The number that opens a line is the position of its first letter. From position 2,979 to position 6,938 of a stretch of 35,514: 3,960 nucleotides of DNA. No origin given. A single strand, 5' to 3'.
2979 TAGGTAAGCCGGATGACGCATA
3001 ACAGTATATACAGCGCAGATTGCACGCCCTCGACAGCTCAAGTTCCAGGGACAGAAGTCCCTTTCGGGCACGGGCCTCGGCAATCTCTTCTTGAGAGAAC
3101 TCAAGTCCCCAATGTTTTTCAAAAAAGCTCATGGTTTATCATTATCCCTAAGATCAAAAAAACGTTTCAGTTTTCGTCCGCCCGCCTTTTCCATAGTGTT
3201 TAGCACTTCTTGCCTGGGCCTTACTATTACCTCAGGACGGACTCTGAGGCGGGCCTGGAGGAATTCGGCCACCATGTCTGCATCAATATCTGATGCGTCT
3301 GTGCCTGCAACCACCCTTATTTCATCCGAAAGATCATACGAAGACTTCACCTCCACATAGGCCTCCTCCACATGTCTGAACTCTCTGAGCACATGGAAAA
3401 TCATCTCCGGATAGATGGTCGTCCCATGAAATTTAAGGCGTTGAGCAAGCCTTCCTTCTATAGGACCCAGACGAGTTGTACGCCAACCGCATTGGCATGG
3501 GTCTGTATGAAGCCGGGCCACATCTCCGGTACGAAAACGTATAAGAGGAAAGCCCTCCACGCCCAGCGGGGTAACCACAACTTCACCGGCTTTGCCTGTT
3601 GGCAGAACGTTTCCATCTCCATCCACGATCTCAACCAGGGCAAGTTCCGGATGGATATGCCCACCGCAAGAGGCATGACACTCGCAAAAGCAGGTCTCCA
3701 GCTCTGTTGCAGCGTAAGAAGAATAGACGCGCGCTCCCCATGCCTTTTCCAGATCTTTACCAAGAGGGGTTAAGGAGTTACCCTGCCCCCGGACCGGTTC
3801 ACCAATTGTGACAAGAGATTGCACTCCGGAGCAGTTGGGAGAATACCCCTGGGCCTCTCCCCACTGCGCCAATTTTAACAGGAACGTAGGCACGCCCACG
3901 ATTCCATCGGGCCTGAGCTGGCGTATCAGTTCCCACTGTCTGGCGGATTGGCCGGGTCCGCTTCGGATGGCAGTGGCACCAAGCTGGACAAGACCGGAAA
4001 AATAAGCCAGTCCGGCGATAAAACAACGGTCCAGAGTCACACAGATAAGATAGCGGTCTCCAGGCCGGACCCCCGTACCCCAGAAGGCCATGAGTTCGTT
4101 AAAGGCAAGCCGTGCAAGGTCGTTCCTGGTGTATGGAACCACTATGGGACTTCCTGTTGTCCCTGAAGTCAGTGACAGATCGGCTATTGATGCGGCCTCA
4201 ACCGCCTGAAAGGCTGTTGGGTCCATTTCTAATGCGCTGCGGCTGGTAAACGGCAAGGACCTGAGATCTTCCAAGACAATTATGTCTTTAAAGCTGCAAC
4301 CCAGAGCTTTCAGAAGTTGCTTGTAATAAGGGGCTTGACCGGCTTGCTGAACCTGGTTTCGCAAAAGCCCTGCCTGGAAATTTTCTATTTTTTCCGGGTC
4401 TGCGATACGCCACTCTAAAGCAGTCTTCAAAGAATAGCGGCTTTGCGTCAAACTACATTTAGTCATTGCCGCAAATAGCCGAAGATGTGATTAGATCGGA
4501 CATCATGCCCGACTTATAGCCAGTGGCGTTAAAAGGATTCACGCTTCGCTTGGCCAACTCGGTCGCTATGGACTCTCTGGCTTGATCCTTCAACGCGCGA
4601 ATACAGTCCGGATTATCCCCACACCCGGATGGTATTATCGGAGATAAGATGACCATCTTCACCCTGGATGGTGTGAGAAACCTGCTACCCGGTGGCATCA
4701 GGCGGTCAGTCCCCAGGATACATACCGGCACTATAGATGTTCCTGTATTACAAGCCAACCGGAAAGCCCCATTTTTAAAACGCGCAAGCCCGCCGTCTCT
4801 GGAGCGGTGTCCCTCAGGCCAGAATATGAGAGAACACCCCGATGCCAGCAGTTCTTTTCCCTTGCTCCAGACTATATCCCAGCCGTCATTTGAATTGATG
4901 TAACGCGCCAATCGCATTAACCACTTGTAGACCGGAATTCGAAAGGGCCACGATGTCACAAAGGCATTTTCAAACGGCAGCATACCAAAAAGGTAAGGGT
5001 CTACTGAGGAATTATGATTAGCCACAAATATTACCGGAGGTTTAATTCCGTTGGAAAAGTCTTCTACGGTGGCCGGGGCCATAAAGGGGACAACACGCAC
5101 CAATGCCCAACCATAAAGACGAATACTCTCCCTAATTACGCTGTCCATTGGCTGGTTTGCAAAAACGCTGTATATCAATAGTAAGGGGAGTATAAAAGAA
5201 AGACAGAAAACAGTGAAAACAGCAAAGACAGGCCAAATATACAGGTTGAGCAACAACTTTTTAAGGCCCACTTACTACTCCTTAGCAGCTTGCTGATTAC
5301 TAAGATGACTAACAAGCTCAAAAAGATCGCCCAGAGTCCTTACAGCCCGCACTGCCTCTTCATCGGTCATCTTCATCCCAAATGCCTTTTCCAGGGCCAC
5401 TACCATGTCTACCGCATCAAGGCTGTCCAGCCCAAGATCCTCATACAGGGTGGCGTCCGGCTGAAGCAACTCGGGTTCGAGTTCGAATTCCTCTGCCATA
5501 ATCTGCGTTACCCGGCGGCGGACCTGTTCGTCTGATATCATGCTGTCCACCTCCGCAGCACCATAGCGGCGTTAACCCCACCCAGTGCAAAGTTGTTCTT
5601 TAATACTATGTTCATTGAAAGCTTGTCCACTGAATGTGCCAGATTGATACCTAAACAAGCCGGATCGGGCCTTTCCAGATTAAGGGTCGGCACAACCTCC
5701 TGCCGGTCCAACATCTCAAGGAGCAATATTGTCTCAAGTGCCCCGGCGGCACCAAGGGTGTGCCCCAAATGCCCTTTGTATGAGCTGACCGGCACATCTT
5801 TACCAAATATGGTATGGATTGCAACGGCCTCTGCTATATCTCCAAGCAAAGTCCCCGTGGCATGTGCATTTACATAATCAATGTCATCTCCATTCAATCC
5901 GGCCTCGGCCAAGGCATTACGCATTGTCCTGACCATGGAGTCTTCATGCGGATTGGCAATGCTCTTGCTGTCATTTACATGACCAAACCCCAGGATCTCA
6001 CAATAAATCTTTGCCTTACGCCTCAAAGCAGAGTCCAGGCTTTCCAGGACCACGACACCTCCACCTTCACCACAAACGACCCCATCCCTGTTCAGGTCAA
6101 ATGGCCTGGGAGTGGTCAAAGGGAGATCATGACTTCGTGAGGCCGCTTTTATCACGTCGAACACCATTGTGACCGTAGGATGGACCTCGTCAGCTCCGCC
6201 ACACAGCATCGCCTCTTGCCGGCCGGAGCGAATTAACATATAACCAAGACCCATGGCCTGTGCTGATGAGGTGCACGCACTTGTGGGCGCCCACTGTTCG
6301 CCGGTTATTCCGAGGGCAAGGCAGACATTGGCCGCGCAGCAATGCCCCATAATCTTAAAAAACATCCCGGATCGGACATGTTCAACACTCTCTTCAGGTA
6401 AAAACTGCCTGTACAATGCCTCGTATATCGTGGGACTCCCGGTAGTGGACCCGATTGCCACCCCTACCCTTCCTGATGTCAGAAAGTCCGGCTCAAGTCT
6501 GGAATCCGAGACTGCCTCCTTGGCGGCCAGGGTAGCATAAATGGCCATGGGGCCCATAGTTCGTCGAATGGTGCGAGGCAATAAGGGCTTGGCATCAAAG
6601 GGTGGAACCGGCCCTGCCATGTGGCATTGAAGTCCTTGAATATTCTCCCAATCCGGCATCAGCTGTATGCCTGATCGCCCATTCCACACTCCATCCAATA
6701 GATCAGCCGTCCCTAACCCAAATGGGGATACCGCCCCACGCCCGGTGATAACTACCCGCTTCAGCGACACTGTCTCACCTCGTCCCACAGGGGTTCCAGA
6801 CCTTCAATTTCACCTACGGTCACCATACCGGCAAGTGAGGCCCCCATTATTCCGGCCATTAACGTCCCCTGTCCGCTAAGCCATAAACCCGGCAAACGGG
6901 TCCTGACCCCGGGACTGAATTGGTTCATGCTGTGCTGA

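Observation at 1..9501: Translationally coupled type-II-FAS-like operon with two radical SAM enzymes, a CrtI-like desaturase and a lipid acyltransferase: candidate pathway for an unusual lipid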

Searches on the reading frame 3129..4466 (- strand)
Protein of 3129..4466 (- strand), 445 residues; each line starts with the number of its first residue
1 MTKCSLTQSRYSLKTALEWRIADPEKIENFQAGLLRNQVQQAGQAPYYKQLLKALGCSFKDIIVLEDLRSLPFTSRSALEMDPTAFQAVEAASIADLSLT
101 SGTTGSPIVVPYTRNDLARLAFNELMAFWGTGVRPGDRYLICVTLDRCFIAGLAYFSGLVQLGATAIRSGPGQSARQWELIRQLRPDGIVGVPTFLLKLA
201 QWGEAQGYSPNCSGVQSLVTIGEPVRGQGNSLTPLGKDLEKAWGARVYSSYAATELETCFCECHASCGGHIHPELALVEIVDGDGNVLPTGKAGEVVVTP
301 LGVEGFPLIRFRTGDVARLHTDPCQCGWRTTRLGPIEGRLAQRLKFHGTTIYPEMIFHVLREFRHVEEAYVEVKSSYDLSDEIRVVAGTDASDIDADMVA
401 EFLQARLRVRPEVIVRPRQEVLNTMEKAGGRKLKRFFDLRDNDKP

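Call 7: search_protein_families(library=pfam, proteins=[window:3129-4466:-], max_evalue=0.001)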
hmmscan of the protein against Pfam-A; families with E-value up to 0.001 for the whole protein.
window:3129-4466:- (445 aa): 2 families
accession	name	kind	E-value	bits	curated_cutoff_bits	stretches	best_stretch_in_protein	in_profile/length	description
PF00501.34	AMP-binding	-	4.7e-20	72.2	29.9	1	71-298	139-374/384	AMP-binding enzyme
PF14535.12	AMP-binding_C_2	-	0.00034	21.2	25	1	348-440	1-96/96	AMP-binding enzyme C-terminal domain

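Call 8: search_protein_families(library=ncbifam, proteins=[window:3129-4466:-], max_evalue=0.001)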
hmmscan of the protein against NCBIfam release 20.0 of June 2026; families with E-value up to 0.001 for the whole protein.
window:3129-4466:- (445 aa): 14 families
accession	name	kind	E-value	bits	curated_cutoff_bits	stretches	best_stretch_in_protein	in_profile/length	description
NF053551.1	FlxY_rubin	equivalog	1.1e-120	403.3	520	1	24-440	6-424/424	flexirubin biosynthesis putative acyl-CoA ligase FlxY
NF041878.1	paak_haloarch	equivalog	5.3e-52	176.8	700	1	21-438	7-425/427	phenylacetate--CoA ligase PaaK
NF045666.1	DVU1553_fam_AMP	equivalog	2.4e-49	168.2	300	1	20-340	16-331/331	DVU_1553 family AMP-dependent CoA ligase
TIGR02155.1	PA_CoA_ligase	equivalog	4.2e-40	137.5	646.3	1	25-440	6-422/422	phenylacetate--CoA ligase PaaK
TIGR03335.1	F390_ftsA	equivalog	6.7e-24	84.4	458.7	1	42-333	29-323/445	coenzyme F390 synthetase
NF041217.1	BagE_FevW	exception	2.8e-14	52.9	800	1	30-351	16-322/424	bagremycin/ferroverdin synthetase BagE/FevW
NF004837.0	PRK06187.1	subfamily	1.1e-09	37.1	476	1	81-298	159-377/531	long-chain-fatty-acid--CoA ligase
TIGR02304.1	aden_form_hyp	equivalog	6.5e-07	28.7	251.9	1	181-350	183-336/430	F390 synthetase-related protein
TIGR01733.1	AA-adenyl-dom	subfamily_domain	7.4e-07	28.3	317.4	1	86-299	114-325/409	amino acid adenylation domain-containing protein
NF009071.0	PRK12406.1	subfamily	6.5e-06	24.8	701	1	87-300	148-358/510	acyl-CoA synthetase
TIGR03208.1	cyc_hxne_CoA_lg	equivalog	2.9e-05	23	792.3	1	91-299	194-396/538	cyclohexanecarboxylate-CoA ligase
NF004511.1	PRK05852.1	equivalog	0.00011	21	650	1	98-404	161-469/505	FadD7 family fatty acid--CoA ligase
NF009233.0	PRK12583.1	subfamily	0.00033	19.2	832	0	87-298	196-404/558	fatty acid CoA ligase family protein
NF005801.1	PRK07656.1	equivalog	0.00071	18.3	657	0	87-194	159-262/500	FadD3 family acyl-CoA ligase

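Call 75: search_solved_structures(query=window:3129-4466:-, max_evalue=1e-10)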
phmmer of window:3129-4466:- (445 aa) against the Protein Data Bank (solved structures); distinct sequences matched with E-value up to 1e-10: 8.
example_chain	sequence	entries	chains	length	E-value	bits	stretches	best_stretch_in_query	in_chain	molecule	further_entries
4r1l_A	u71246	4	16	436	1.5e-43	152.4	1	20-442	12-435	Phenylacetate-coenzyme A ligase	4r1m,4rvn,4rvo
2y27_A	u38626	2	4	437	1e-29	106.8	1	43-367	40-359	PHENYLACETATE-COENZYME A LIGASE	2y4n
2y4o_A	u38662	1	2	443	1e-28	103.5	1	26-408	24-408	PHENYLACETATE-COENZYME A LIGASE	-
6hdw_A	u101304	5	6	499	7.1e-23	84.3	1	35-364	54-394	2-hydroxyisobutyryl-CoA synthetase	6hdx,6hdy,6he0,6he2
6wuq_A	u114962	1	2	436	3.1e-20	75.5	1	23-333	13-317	AjiA1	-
6siw_B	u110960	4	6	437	8.8e-19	70.8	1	23-333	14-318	PaaK-like ligase (AMP-dependent synthetase and ligase) | AMP-dependent synthetase and ligase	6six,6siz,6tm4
6siw_A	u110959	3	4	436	9.3e-19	70.7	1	23-333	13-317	PaaK-like ligase (AMP-dependent synthetase and ligase) | AMP-dependent synthetase and ligase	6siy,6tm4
9s3l_A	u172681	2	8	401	1.2e-17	67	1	36-330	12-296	Phenylacetate-CoA ligase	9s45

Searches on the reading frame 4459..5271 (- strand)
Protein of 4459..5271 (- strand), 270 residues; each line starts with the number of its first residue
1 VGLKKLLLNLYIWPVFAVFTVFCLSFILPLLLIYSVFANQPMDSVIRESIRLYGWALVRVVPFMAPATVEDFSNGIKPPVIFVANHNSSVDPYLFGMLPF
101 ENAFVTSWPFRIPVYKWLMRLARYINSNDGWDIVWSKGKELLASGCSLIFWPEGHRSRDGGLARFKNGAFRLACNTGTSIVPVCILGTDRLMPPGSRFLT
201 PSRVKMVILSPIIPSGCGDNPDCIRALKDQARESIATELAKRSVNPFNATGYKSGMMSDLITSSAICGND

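Call 7: search_protein_families(library=pfam, proteins=[window:4459-5271:-], max_evalue=0.001)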
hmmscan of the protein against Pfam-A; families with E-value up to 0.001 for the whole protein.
window:4459-5271:- (270 aa): 1 family
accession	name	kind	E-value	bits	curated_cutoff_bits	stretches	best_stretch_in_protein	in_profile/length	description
PF01553.26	Acyltransferase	-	3.5e-18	66.1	23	1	77-185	13-131/132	Acyltransferase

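Call 8: search_protein_families(library=ncbifam, proteins=[window:4459-5271:-], max_evalue=0.001)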
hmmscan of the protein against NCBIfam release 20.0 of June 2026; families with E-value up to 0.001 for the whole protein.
window:4459-5271:- (270 aa): 5 families
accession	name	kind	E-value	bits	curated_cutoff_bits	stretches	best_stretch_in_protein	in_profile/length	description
TIGR00530.1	AGP_acyltrn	subfamily_domain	2.5e-14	53.1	102.95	1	77-185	15-129/130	1-acylglycerol-3-phosphate O-acyltransferase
NF011593.0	PRK15018.1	equivalog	1.5e-07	31.4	501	1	147-218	141-210/245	1-acylglycerol-3-phosphate O-acyltransferase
NF006386.0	PRK08633.1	equivalog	1.7e-06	26.1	1221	1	77-187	440-553/1147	acyl-[ACP]--phospholipid O-acyltransferase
NF005291.0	PRK06814.1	equivalog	0.00017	19.6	1349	1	23-190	408-568/1140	acyl-[ACP]--phospholipid O-acyltransferase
NF005959.0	PRK08043.1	equivalog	0.00096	17.5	886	0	79-189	29-141/719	bifunctional acyl-ACP--phospholipid O-acyltransferase/long-chain-fatty-acid--ACP ligase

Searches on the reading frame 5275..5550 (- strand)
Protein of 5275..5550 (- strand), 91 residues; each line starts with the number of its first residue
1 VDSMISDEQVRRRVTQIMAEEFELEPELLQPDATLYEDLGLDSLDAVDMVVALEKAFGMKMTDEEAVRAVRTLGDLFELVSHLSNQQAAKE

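Call 7: search_protein_families(library=pfam, proteins=[window:5275-5550:-], max_evalue=0.001)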
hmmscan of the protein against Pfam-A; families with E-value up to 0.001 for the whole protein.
window:5275-5550:- (91 aa): 1 family
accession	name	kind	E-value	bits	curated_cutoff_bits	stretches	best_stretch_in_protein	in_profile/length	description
PF00550.31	PP-binding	-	5.5e-14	52.6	20.8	1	12-79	1-66/67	Phosphopantetheine attachment site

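Call 8: search_protein_families(library=ncbifam, proteins=[window:5275-5550:-], max_evalue=0.001)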
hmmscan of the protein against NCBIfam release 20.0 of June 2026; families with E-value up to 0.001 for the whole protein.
window:5275-5550:- (91 aa): 18 families
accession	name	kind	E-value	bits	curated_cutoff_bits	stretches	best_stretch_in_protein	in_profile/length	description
NF003757.0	PRK05350.1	equivalog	4.5e-23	81.2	65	1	4-86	1-82/83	acyl carrier protein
NF002148.0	PRK00982.1-2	subfamily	9.4e-18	63.8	71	1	8-81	3-75/79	acyl carrier protein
TIGR00517.1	acyl_carrier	equivalog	8.4e-17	60.8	70.45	1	9-81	3-74/77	acyl carrier protein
NF002149.0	PRK00982.1-3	equivalog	6.6e-14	51.6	106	1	9-68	3-62/78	acyl carrier protein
NF002150.0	PRK00982.1-4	subfamily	7.4e-14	51.8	66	1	7-81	3-76/80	acyl carrier protein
NF002151.0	PRK00982.1-5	equivalog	1.9e-13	50.3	92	1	10-80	4-73/78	acyl carrier protein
NF002147.0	PRK00982.1-1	equivalog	2.5e-11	43.2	84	1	5-83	3-80/83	acyl carrier protein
NF005079.0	PRK06508.1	equivalog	3e-10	40.3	83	1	13-70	7-64/93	acyl carrier protein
NF006031.0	PRK08172.1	equivalog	1e-09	38.9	76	1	10-81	5-75/82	acyl carrier protein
NF040636.1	AcpM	exception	1e-09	38.3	146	1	7-88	3-83/93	meromycolate extension acyl carrier protein AcpM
NF006617.0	PRK09184.1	subfamily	4.4e-09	36.2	70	1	3-80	7-90/96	phosphopantetheine-binding protein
NF058660.1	cispen_ACP_AmcB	equivalog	6.4e-09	35.9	80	1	10-84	2-79/80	cispentacin biosynthesis acyl carrier protein AmcB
NF004533.0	PRK05883.1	equivalog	8e-09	35.2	72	1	6-76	20-89/100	acyl carrier protein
NF009104.0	PRK12449.1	equivalog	7.9e-08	32.1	70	1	7-80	3-75/80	acyl carrier protein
NF005798.0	PRK07639.1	equivalog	1e-07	32.3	100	1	7-87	3-85/91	petrobactin biosynthesis protein AsbD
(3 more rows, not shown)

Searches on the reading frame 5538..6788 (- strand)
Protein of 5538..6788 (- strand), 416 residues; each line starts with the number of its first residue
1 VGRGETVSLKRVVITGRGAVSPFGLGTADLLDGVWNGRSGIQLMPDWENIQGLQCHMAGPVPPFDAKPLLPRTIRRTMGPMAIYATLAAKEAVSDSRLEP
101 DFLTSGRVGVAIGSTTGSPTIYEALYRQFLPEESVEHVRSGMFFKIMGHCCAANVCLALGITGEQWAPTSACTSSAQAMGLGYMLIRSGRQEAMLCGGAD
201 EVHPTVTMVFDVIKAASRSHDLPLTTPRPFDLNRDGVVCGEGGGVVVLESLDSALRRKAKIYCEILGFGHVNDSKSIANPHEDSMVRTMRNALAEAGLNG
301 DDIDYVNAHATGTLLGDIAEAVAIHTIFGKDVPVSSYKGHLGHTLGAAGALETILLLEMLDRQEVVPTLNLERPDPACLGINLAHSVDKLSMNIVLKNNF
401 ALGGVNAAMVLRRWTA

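Call 7: search_protein_families(library=pfam, proteins=[window:5538-6788:-], max_evalue=0.001)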
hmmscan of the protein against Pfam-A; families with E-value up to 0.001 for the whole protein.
window:5538-6788:- (416 aa): 3 families
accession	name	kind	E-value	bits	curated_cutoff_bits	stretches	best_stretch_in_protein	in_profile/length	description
PF00109.32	ketoacyl-synt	-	9.1e-38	130.7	20.8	1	10-253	2-251/252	Beta-ketoacyl synthase, N-terminal domain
PF02801.28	Ketoacyl-synt_C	-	1.7e-29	102.7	20.8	1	262-372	1-119/119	Beta-ketoacyl synthase, C-terminal domain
PF00108.29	Thiolase_N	-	1.3e-05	25.1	26.4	1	120-202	30-115/260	Thiolase, N-terminal domain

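Call 8: search_protein_families(library=ncbifam, proteins=[window:5538-6788:-], max_evalue=0.001)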
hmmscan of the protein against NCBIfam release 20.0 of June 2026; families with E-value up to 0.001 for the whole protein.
window:5538-6788:- (416 aa): 23 families
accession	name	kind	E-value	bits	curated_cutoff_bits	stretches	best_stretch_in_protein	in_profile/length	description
NF006587.0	PRK09116.1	equivalog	1.5e-118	396.1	470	1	10-414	2-407/408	beta-ketoacyl-ACP synthase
TIGR03150.1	fabF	equivalog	1.7e-98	330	493.75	1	10-412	1-407/407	beta-ketoacyl-ACP synthase II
NF005589.0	PRK07314.1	subfamily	3.5e-96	322.5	387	1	9-414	3-412/413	beta-ketoacyl-ACP synthase II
NF004970.0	PRK06333.1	subfamily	5.6e-89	298.9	525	1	9-415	3-423/424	beta-ketoacyl-ACP synthase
NF005935.0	PRK07967.1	equivalog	3e-83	280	630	1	9-415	1-405/406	beta-ketoacyl-ACP synthase I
NF006274.0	PRK08439.1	equivalog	8.6e-68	229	621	1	9-413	1-405/406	beta-ketoacyl-ACP synthase II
NF006434.0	PRK08722.1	equivalog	1.1e-63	215.6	759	1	8-413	2-413/414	beta-ketoacyl-ACP synthase II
NF004618.0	PRK05952.1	equivalog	2e-63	214.6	455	1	11-413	3-382/384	beta-ketoacyl-ACP synthase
NF005076.0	PRK06501.1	equivalog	6.5e-63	213.1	629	1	12-413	13-422/425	beta-ketoacyl-ACP synthase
NF006618.0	PRK09185.1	subfamily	3.6e-56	190.9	407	1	10-413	3-392/394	beta-ketoacyl-ACP synthase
NF005916.1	PRK07910.1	equivalog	2.4e-55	188.1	560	1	9-411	11-415/418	KasA/KasB family beta-ketoacyl-ACP synthase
NF005490.0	PRK07103.1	equivalog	3.6e-55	187.7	445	1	9-413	3-412/414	polyketide beta-ketoacyl:acyl carrier protein synthase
NF058662.1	cispenta_AmcF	equivalog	3.7e-49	167.7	325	1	152-412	109-368/369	cispentacin biosynthesis acyltransferase subunit AmcF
NF045894.1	PKS_plus_SDR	equivalog_domain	1.2e-31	109.3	1740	1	89-376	98-381/1515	type I polyketide synthase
NF040607.1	mycolic_Pks13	equivalog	9.2e-28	96.3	2100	1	90-376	197-480/1680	polyketide synthase Pks13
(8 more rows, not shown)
